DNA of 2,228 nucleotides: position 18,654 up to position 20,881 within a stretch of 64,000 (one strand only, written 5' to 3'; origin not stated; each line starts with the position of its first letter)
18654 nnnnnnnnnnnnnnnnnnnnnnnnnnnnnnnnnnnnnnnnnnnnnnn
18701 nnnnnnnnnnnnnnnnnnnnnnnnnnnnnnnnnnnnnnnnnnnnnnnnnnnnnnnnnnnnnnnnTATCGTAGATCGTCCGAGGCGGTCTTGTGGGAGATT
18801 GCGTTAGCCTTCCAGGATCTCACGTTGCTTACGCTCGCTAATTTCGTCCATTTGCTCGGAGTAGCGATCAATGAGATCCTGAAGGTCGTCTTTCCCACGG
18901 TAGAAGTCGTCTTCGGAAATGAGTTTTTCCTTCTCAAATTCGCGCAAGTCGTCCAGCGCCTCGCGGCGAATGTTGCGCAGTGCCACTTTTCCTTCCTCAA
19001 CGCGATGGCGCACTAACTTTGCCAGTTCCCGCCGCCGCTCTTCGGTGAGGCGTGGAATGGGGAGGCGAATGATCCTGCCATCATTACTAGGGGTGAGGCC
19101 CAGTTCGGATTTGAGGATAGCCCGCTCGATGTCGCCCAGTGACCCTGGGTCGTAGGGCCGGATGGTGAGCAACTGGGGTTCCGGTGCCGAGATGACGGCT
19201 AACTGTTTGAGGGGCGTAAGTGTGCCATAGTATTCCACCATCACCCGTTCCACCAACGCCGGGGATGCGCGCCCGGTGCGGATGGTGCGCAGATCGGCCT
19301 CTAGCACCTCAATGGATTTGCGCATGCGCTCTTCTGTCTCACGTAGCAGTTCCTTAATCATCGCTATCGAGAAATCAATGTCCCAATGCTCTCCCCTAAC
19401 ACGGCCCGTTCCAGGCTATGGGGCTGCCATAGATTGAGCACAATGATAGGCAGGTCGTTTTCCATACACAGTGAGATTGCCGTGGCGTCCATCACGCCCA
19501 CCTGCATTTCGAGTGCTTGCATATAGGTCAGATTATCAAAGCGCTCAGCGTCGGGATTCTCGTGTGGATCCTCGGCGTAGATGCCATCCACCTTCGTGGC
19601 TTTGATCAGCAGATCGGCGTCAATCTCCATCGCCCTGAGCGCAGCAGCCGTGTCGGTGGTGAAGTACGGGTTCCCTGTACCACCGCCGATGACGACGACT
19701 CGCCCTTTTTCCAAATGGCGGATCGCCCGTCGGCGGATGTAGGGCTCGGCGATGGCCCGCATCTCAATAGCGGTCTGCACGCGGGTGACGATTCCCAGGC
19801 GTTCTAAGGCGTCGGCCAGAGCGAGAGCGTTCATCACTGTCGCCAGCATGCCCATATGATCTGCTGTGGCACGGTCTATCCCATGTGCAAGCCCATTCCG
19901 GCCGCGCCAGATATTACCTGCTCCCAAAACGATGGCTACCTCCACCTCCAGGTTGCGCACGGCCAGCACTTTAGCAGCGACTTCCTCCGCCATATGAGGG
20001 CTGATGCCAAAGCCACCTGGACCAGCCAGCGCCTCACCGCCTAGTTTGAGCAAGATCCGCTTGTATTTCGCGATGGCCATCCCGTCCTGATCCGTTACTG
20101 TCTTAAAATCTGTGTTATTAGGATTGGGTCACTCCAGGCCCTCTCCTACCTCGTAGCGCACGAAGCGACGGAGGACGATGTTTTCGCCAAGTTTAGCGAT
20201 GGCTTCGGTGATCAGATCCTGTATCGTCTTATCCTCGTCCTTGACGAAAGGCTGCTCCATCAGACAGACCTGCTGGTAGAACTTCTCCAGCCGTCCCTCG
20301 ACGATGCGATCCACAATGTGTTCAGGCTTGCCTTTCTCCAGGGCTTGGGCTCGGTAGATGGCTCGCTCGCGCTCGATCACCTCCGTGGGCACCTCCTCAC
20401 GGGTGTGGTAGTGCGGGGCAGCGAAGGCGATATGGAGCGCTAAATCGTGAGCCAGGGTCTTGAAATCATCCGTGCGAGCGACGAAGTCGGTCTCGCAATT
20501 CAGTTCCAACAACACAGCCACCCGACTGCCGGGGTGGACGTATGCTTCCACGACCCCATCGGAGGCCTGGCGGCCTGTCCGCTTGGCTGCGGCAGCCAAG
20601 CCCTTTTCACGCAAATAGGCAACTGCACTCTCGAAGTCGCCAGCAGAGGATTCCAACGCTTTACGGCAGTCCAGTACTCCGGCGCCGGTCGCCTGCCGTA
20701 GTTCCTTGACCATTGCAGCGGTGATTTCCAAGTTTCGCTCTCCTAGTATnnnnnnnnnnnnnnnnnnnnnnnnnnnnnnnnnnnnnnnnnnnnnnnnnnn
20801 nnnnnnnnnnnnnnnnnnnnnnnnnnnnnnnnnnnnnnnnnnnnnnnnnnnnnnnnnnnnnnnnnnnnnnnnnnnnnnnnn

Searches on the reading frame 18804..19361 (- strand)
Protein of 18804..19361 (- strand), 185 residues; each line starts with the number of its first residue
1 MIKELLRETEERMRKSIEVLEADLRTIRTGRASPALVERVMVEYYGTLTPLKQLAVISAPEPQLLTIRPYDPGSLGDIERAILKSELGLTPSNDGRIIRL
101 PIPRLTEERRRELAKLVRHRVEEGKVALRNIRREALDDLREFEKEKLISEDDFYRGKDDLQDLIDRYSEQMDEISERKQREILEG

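Call 59: search_protein_families(library=pfam, proteins=[window:18804-19361:-], max_evalue=0.00001)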
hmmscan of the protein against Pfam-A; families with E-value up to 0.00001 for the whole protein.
window:18804-19361:- (185 aa): 1 family
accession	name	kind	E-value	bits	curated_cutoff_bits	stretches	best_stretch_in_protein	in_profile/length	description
PF01765.24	RRF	-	9.9e-61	204.8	29.7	1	20-183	1-164/164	Ribosome recycling factor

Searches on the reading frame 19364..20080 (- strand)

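Call 59: search_protein_families(library=pfam, proteins=[window:19364-20080:-], max_evalue=0.00001)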
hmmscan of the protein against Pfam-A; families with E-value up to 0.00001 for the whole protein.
window:19364-20080:- (238 aa): 1 family
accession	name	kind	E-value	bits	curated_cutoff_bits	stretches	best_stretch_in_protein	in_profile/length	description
PF00696.33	AA_kinase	-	1.9e-35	123.1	24.9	1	7-216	1-234/234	Amino acid kinase family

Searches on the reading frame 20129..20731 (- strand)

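Call 59: search_protein_families(library=pfam, proteins=[window:20129-20731:-], max_evalue=0.00001)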
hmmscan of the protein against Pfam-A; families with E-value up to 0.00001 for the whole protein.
window:20129-20731:- (200 aa): 1 family
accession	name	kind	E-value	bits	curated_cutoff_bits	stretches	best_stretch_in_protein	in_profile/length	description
PF00889.24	EF_TS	-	2e-42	145.6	27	1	33-197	56-204/204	Elongation factor TS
